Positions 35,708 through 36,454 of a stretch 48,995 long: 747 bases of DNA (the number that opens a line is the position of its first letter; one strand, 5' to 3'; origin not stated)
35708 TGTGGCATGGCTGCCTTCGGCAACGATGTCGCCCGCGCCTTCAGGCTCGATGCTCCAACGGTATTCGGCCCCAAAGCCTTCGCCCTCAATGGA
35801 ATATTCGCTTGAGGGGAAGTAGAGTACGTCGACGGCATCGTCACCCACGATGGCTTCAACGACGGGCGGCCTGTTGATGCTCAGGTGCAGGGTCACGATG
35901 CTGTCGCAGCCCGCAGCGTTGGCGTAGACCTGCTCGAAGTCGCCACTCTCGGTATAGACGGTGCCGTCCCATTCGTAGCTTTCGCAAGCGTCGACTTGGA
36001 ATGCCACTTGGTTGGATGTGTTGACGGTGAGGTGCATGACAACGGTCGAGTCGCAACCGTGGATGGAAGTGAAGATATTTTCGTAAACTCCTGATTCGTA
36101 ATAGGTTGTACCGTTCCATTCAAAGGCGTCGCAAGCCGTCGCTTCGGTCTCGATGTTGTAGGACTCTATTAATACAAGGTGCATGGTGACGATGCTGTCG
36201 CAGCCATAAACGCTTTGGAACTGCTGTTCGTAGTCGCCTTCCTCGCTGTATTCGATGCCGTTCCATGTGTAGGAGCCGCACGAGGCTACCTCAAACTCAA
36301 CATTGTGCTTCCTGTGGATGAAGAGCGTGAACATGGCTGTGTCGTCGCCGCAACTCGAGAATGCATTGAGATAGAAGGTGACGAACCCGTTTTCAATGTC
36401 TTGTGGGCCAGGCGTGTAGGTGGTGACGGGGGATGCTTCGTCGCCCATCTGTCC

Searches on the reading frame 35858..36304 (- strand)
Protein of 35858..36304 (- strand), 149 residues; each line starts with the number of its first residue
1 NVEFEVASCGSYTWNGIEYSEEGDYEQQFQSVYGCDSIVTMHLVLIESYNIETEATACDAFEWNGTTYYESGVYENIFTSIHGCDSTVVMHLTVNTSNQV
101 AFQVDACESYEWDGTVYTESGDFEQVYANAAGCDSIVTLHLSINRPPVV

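Call 9: search_protein_families(library=pfam, proteins=[window:35858-36304:-], max_evalue=10)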
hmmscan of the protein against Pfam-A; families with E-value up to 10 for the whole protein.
seq(149 aa): 5 families
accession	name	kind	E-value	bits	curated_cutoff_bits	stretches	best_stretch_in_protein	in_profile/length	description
PF20125.4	DUF6515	-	0.016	15.5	24.9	1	11-132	16-134/179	Family of unknown function (DUF6515)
PF01507.26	PAPS_reduct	-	0.028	14.9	22.5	0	82-100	8-26/175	Phosphoadenosine phosphosulfate reductase domain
PF04010.18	DUF357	-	0.039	14.4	29.4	0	9-32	34-57/73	Protein of unknown function (DUF357)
PF02657.20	SufE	-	0.081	13.2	27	1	79-105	36-61/121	Fe-S metabolism associated domain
PF25207.1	DUF7837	-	0.37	11.3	27.8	0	17-40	22-45/47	Domain of unknown function (DUF7837)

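Call 10: search_protein_families(library=ncbifam, proteins=[window:35858-36304:-], max_evalue=10)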
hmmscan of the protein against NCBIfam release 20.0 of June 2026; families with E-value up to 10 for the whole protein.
seq(149 aa): 2 families
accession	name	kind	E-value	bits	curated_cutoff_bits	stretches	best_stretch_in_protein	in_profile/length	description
NF006949.0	PRK09431.1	equivalog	0.043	12.3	499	1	27-115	451-534/554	asparagine synthase B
NF006792.0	PRK09296.1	equivalog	0.18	11.6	160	1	80-106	47-73/138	cysteine desulfuration protein SufE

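Call 14: find_homologous_proteins(query=window:35858-36304:-, max_evalue=0.001)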
Query seq(149 aa) (149 aa): 76 proteins with E <= 0.001 among 91 candidates.
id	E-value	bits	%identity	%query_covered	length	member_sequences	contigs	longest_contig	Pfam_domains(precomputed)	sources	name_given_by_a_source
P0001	8.8e-34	135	41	83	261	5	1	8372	PF18962.8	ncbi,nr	ncbi:MAG: T9SS type A sorting domain-containing protein, partial [Bacteroidales bacterium]|nr:T9SS t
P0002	3.3e-32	130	45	64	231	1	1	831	-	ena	-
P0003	4.4e-30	123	35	84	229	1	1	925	-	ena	-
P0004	2.7e-29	120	41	90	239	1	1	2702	-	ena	-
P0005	2.5e-28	117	37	94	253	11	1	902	-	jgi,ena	-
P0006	1.4e-27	115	37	96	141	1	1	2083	-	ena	-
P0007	2.5e-27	114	50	79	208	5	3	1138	PF18962.8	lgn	-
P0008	3.1e-27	114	39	95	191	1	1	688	-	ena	-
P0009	3.5e-27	114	45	89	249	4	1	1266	PF18962.8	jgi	jgi:hypothetical protein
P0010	2.9e-26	111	45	84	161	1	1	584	-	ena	-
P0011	6.2e-26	109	40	93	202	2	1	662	-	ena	-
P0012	2.9e-25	107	51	67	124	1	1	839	-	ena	-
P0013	7.0e-25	106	46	91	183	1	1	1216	-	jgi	jgi:hypothetical protein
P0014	5.4e-24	103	35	91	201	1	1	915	-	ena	-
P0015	1.6e-23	102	49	66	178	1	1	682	-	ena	-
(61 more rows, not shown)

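Call 27: predict_structure(alignment_id=A2)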
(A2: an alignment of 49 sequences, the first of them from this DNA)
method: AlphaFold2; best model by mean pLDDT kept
length: 149 residues; sequences in the alignment: 49
mean_pLDDT: 94.9   pTM: 0.65
mean pLDDT of the five models: 94.9, 94.0, 93.8, 91.7, 90.3
residues with pLDDT >= 90: 137; 70-90: 12; 50-70: 0; < 50: 0
segments of 3 or more residues with pLDDT < 50: none
pLDDT, mean of each block of 10 residues (from residue 1): 95 96 96 95 95 96 97 96 95 93 97 97 92 93 90
secondary structure, 60 per line:
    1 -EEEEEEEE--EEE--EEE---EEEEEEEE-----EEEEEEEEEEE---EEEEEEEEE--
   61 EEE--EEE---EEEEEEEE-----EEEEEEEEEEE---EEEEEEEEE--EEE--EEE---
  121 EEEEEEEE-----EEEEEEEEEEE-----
elements in order: E2-9 E12-14 E17-19 E23-30 E36-46 E50-58 E61-63 E66-68 E72-79 E85-95 E99-107 E110-112 E115-117 E121-128 E134-144

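Call 30: fold_search(model_id=the predicted structure, library=pdb)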
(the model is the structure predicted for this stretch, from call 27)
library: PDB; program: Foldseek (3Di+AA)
matches with E <= 10: 692; with E <= 0.001: 4
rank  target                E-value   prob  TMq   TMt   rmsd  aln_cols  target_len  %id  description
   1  9flp_A                1.7e-05  1.00  0.43  0.10   8.0       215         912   15  CryoEM structure of the neck (1403-2314) in the grappling hook protein A (GhpA) in the bacterium Aureispira sp. CCB-QB (released 2024-10-16)
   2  9flw_A                9.7e-05  1.00  0.44  0.18   7.6       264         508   15  CryoEM structure of the fragment-6 (3571-4078) in the grappling hook protein A (GhpA) in the bacterium Aureispira sp.  (released 2024-10-16)
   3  6e57_B                2.5e-04  0.97  0.21  0.10  21.4       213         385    9  Bacteroides ovatus mixed-linkage glucan utilization locus (MLGUL) SGBP-B in complex with mixed-linkage heptasaccharide (released 2019-05-29)
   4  7ol4_A                5.6e-04  0.96  0.25  0.10  14.4       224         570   14  Mouse contactin-1 neurofascin-155 immunoglobulin domains adhesion complex (released 2022-12-14)
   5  5k8g                  4.6e-03  0.82  0.26  0.10  15.4       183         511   14  Crystal structure of a putative peptide-binding domain of MpAFP (released 2017-09-06)
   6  5d4k_B                5.2e-03  0.57  0.21  0.09  25.7       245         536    8  Crystal structure of the human polymeric Ig receptor (pIgR) ectodomain (released 2016-03-16)
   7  4zps                  7.4e-03  0.47  0.19  0.12  12.7       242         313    7  Crystal Structure of Protocadherin Gamma A8 EC1-3 (released 2015-10-28)
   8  9ijj_4K               8.9e-03  0.84  0.33  0.17  11.2       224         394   10  In situ structure of the central apparatus in mouse sperm axoneme. (released 2025-06-04)
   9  5t9t_B                8.9e-03  0.80  0.23  0.10  13.0       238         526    8  Protocadherin Gamma B2 extracellular cadherin domains 1-5 (released 2016-10-19)
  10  6s5y_B                9.5e-03  0.77  0.22  0.21  12.8       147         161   11  Structure of tandemly arrayed consecutive Rib domains (Rib2R) from Group B Streptococcal species Streptococcus agalact (released 2019-12-11)
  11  9ijj_4J               1.1e-02  0.89  0.34  0.11  10.8       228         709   10  In situ structure of the central apparatus in mouse sperm axoneme. (released 2025-06-04)
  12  1qz1                  1.1e-02  0.66  0.26  0.17  13.5       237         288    9  Crystal Structure of the Ig 1-2-3 fragment of NCAM (released 2003-11-04)
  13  6s5y_H                1.1e-02  0.60  0.21  0.20  13.2       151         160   10  Structure of tandemly arrayed consecutive Rib domains (Rib2R) from Group B Streptococcal species Streptococcus agalact (released 2019-12-11)
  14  3wo3_J                1.4e-02  0.25  0.18  0.12  18.1       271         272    7  Crystal structure of IL-18 in complex with IL-18 receptor alpha (released 2014-12-17)
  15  5t4m_B                1.6e-02  0.33  0.20  0.12  12.8       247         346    8  Crystal Structure of Human Protocadherin-15 EC3-5 (released 2017-02-22)
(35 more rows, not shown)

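Call 72: search_solved_structures(query=A2, max_evalue=10, show_alignments=2)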
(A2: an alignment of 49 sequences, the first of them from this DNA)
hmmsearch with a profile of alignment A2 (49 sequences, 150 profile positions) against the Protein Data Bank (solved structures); distinct sequences matched with E-value up to 10: 3.
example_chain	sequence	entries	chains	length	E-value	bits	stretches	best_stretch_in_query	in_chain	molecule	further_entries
8gl8_D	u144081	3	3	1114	0.095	16.1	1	37-145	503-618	RemZ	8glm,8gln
1uwe_L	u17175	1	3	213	0.16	15.3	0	64-110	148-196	ANTIBODY 14D9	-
4hjj_L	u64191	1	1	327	0.2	15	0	70-113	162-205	Anti-IL12 Anti-IL18 DFab Light Chain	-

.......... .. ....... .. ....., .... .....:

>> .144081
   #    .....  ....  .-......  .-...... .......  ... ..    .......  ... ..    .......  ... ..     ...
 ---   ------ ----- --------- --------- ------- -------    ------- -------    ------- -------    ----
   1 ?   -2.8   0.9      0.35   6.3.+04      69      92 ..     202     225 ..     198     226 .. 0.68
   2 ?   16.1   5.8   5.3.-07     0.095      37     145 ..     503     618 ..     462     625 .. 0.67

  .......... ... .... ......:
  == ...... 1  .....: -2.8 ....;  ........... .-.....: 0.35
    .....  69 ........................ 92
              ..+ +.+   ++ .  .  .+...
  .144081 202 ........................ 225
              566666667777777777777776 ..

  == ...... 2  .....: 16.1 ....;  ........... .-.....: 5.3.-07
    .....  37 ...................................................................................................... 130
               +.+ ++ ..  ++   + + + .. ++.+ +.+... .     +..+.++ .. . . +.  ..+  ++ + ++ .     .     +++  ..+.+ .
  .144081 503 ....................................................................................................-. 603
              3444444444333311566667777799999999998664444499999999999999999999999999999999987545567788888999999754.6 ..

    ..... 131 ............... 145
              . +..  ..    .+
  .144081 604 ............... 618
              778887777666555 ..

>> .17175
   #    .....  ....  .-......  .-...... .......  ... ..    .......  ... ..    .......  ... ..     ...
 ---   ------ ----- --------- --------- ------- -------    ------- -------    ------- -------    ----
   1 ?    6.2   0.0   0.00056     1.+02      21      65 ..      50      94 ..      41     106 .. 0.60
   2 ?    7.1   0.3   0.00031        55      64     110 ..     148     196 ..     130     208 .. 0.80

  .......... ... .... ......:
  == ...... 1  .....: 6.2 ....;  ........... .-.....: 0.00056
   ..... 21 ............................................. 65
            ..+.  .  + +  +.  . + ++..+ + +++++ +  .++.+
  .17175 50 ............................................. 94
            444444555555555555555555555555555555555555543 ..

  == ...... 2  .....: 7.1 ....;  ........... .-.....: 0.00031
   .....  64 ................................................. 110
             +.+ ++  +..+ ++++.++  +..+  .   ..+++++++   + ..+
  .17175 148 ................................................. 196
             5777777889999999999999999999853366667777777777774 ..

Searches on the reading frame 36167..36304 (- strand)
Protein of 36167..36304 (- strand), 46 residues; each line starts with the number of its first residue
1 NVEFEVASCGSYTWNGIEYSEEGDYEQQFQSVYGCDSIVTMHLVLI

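Call 13: search_solved_structures(query=A1, max_evalue=10, show_alignments=3)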
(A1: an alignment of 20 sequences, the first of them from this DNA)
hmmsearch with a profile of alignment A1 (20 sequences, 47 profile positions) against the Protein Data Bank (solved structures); distinct sequences matched with E-value up to 10: 2.
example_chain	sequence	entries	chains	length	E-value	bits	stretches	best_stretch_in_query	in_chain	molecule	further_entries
6aek_A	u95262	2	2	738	0.55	13.8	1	11-35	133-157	Ectonucleotide pyrophosphatase/phosphodiesterase 1, isoform CRA_d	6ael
7r3a_A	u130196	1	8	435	1.1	12.8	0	17-42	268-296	S-inosyl-L-homocysteine hydrolase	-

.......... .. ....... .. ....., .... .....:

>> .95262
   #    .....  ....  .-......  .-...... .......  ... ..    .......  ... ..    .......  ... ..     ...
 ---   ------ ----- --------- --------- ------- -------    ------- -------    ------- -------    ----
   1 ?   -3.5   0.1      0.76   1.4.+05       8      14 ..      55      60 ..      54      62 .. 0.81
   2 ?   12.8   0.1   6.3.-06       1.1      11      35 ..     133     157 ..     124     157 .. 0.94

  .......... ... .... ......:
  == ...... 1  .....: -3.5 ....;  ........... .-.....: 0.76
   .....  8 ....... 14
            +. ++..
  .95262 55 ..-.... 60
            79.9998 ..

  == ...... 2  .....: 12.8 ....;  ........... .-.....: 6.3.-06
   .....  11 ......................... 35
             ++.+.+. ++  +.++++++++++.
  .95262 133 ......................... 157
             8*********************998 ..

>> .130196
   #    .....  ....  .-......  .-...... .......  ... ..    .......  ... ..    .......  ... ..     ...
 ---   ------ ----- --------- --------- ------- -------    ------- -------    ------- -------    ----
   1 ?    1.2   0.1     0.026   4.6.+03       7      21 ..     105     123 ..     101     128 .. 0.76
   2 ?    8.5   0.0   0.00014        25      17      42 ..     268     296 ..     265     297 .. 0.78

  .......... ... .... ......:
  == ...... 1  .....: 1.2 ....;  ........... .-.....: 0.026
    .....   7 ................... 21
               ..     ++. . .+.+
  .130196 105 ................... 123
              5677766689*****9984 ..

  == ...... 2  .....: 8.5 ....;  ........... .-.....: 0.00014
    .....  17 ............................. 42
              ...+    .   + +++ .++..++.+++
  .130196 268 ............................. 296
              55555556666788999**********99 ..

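Call 32: search_protein_representatives(alignment_id=A1)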
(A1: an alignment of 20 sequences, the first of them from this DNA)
Query: 20 sequences, 47 profile positions. Proteins with E-value up to 0.001 (for the whole library): 26945; up to 1e-10: 16793; up to 1e-30: 6675. The best 150 are listed.
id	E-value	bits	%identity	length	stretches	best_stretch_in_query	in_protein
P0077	0.0e+00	3040.8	-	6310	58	3-47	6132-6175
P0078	0.0e+00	1941.8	-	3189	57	1-46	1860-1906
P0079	0.0e+00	1774.8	-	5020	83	3-47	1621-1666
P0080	0.0e+00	1710.1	-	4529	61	3-47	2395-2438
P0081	0.0e+00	1635.4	-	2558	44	2-47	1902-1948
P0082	0.0e+00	1558.3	-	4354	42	1-47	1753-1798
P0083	0.0e+00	1477.2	-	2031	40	2-45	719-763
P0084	0.0e+00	1461.5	-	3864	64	2-46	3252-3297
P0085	0.0e+00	1360.0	-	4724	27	2-46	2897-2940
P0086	0.0e+00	1358.0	-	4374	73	11-46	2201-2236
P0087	0.0e+00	1355.3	-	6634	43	3-47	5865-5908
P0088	0.0e+00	1282.1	-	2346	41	1-47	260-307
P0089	0.0e+00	1265.6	-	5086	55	6-46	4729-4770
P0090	0.0e+00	1252.1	-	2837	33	2-45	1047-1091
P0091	0.0e+00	1242.7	-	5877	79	4-46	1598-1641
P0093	0.0e+00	1201.6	-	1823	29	3-46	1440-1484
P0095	0.0e+00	1153.6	-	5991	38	2-46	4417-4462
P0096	0.0e+00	1138.2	-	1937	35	4-46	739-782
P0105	0.0e+00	1069.0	-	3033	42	2-46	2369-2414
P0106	0.0e+00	1067.4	-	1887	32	2-46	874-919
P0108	0.0e+00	1056.5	-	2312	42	3-46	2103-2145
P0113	0.0e+00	1018.9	-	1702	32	2-46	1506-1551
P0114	0.0e+00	1018.6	-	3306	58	7-47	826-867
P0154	1.9e-262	863.6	-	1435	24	2-46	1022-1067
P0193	5.0e-234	772.6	-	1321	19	1-46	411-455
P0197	4.1e-233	769.7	-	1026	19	2-47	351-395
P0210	1.4e-228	755.2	-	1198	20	2-47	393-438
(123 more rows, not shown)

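Call 33: search_protein_families(library=pfam, proteins=[P0083, P0197, P0210, P0193, P0154], max_evalue=0.01)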
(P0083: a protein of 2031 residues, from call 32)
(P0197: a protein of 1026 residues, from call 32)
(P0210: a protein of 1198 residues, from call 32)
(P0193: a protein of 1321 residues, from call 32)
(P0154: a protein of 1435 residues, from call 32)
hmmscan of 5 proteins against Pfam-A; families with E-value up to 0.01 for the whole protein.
P0083 (2031 aa): 7 families
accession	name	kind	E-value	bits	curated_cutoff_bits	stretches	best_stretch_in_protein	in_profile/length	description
PF19844.4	DUF6319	-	1.5e-19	70.6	23.9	0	596-634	23-61/115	Family of unknown function (DUF6319)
PF07419.17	PilM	-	5.5e-10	39.7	25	0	846-890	42-86/136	PilM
PF06252.17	GemA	-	8.4e-09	36.8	27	0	540-572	6-38/119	Bacteriophage Mu, GemA protein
PF18230.7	Glyc_hyd_38C_2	-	1.1e-07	32.4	26.2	0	442-474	48-80/89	Glycosyl hydrolases family 38 C-terminal sub-domain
PF04129.18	Vps52_CC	-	8.8e-07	29.2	26.5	0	183-213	9-39/173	Vps52/Sac2 family, coiled-coil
PF05067.18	Mn_catalase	-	3.7e-06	26.6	27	0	1581-1619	25-63/284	Manganese containing catalase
PF21913.1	ORC6_2nd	-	2.6e-05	25.1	27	0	441-467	5-31/87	ORC6 second cyclin-like domain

P0197 (1026 aa): 1 family
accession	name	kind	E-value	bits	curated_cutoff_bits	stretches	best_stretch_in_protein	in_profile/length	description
PF18962.6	Por_Secre_tail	-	2e-06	28.4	27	1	955-1017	1-67/75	Secretion system C-terminal sorting domain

P0210 (1198 aa): 6 families
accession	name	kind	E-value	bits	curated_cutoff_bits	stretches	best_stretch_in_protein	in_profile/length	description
PF04376.19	ATE_N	-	1.8e-15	57.3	27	0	216-242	37-63/72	Arginine-tRNA-protein transferase, N terminus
PF21908.1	Cel124_C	-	2.8e-10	40.9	27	0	171-199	94-122/172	Cel124 C-terminal catalytic domain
PF04010.18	DUF357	-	1.1e-06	29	29.4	0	197-221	27-51/73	Protein of unknown function (DUF357)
PF24401.1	iHD-CE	-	1.1e-05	25.3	27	0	183-214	259-290/349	iHD-CE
PF16854.11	VPS53_C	-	0.0038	18.2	24.7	0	563-609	18-64/89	Vacuolar protein sorting-associated protein 53 C-terminus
PF07411.17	DUF1508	-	0.0046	17.3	22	0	61-86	12-37/48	Domain of unknown function (DUF1508)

P0193 (1321 aa): 2 families
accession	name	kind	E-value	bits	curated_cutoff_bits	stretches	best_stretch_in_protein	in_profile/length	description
PF18962.6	Por_Secre_tail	-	4.7e-10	40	27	1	1249-1318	1-74/75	Secretion system C-terminal sorting domain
PF15567.11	Imm35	-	4.8e-06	27.1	27.5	0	59-98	19-56/85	Immunity protein 35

P0154 (1435 aa): 4 families
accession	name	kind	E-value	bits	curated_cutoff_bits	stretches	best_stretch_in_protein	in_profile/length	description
PF18962.6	Por_Secre_tail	-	1.3e-08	35.4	27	1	1360-1430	3-73/75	Secretion system C-terminal sorting domain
PF07411.17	DUF1508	-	5.1e-05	23.5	22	0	629-651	14-36/48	Domain of unknown function (DUF1508)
PF18793.7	nos_propeller_2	-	0.0051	17.6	29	0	526-546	33-53/70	Nitrous oxide reductase propeller repeat 2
PF07419.17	PilM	-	0.0054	17.1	25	0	77-125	41-89/136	PilM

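Call 49: list_cluster_members(proteins=[P0077, P0078, P0079, P0081, P0083, P0088, P0093, P0197, P0210, P0193])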
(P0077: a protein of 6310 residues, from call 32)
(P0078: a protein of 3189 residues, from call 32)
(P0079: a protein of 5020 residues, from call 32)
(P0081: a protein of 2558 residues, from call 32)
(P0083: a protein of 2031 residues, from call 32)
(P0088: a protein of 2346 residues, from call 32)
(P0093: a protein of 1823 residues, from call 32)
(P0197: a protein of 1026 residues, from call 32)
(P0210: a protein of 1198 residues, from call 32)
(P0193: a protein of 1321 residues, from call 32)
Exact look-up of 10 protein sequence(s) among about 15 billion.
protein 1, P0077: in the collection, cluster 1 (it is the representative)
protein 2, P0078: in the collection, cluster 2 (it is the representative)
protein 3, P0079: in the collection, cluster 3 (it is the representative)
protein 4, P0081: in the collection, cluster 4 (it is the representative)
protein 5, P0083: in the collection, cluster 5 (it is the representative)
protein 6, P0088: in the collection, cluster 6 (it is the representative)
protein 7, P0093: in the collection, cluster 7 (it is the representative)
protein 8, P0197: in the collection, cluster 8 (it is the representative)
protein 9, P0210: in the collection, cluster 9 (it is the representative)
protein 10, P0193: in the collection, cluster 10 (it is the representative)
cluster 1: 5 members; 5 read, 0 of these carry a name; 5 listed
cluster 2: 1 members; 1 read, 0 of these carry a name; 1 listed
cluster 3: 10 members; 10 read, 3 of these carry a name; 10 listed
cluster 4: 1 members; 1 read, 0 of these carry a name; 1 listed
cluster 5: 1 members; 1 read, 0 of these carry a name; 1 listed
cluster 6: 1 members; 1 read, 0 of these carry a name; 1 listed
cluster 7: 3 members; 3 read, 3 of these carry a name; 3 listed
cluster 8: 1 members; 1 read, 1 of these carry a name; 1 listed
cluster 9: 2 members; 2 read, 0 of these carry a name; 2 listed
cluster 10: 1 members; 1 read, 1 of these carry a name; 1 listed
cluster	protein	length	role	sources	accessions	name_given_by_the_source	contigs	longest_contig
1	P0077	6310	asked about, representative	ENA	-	-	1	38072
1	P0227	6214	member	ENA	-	-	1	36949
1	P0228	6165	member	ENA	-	-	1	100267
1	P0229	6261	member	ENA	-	-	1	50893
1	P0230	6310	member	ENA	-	-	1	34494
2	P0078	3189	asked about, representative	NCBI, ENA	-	-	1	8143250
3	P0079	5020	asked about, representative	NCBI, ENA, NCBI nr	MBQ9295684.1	MAG: hypothetical protein IJ204_00635 [Paludibacteraceae bacterium] | hypothetical protein [Paludibacteraceae bacterium]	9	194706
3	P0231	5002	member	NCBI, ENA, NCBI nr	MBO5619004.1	MAG: hypothetical protein J5902_03365 [Paludibacteraceae bacterium] | hypothetical protein [Paludibacteraceae bacterium]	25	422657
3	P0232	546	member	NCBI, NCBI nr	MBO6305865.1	MAG: hypothetical protein J6M55_00005, partial [Paludibacteraceae bacterium] | hypothetical protein [Paludibacteraceae bacterium]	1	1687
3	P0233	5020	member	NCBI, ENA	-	-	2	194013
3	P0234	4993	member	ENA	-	-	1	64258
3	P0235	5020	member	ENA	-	-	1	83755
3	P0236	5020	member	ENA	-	-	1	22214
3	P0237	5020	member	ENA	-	-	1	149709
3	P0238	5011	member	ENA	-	-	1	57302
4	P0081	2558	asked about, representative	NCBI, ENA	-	-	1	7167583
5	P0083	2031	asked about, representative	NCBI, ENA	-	-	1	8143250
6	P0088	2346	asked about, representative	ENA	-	-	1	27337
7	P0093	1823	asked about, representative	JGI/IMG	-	trimeric autotransporter adhesin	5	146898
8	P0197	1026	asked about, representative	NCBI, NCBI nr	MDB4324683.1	T9SS type A sorting domain-containing protein, partial [Crocinitomicaceae bacterium] | T9SS type A sorting domain-containing protein [Crocinitomicaceae bacterium]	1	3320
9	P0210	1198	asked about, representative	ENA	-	-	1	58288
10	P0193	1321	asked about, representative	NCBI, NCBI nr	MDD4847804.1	MAG: T9SS type A sorting domain-containing protein, partial [Bacteroidales bacterium] | T9SS type A sorting domain-containing protein [Bacteroidales bacterium]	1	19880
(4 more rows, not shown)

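Call 66: list_cluster_members(proteins=[P0085, P0089, P0091, P0095, P0096, P0105, P0106, P0108, P0113, P0114])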
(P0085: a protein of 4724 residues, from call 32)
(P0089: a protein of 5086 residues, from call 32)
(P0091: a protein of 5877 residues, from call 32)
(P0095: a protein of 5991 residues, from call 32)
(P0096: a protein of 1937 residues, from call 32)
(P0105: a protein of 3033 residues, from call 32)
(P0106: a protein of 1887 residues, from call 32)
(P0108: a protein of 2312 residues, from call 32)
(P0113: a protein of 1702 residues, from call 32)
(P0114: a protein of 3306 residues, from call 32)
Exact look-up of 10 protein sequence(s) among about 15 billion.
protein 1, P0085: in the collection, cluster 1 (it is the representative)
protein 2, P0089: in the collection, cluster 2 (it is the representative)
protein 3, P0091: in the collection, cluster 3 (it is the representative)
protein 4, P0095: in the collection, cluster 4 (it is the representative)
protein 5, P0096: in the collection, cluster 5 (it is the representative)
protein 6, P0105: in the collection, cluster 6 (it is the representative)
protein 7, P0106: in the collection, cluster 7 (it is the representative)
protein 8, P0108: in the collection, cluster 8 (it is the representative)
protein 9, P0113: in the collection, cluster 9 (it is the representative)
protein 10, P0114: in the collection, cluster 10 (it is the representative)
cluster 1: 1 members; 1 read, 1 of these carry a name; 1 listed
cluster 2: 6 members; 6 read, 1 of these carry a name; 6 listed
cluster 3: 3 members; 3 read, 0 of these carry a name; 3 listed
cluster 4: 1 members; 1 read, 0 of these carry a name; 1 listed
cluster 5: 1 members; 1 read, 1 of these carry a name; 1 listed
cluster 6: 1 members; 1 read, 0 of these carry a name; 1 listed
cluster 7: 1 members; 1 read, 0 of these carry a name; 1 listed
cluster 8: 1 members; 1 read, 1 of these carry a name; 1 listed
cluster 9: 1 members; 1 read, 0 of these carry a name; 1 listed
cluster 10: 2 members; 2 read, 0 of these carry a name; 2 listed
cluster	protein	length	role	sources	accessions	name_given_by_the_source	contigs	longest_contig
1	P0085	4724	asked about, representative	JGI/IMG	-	gliding motility-associated-like protein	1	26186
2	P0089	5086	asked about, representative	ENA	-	-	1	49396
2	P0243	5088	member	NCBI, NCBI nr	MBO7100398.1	MAG: VCBS repeat-containing protein [Bacteroidales bacterium] | VCBS repeat-containing protein [Bacteroidales bacterium]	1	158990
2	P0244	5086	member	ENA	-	-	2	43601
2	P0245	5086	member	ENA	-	-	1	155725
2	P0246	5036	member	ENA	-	-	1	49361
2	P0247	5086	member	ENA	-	-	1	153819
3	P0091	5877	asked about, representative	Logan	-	-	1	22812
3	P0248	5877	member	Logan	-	-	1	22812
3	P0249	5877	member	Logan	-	-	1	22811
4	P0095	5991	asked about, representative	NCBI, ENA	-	-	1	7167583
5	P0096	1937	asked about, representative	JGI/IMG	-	gliding motility-associated-like protein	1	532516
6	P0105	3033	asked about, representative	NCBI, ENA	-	-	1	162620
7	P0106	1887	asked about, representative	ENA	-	-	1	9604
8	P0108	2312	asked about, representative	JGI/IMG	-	gliding motility-associated-like protein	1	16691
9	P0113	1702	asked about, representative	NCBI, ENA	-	-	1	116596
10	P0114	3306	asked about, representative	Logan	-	-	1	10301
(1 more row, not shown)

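Call 67: find_encoding_contigs(protein=P0083, flank=2000, max_places=2)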
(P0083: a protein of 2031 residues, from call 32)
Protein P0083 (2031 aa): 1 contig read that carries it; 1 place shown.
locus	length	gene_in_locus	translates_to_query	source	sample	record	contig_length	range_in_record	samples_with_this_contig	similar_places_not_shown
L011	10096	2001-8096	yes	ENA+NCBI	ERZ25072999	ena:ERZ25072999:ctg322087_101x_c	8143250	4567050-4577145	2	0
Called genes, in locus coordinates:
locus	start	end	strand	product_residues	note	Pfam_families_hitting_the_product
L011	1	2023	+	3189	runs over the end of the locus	PF20495:DUF6727 (faint), PF10772:Phage_HP1_Orf24 (faint), PF19844:DUF6319 (faint)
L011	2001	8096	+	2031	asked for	PF05067:Mn_catalase (faint), PF06252:GemA (faint), PF19844:DUF6319 (faint), PF26554:DUF8182 (faint), PF04129:Vps52_CC (faint), PF21913:ORC6_2nd (faint)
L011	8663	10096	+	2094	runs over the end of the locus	PF19306:WHD_Lhr (faint), PF06252:GemA (faint), PF19844:DUF6319 (faint), PF26554:DUF8182 (faint), PF04129:Vps52_CC (faint), PF21913:ORC6_2nd (faint), PF13585:CHU_C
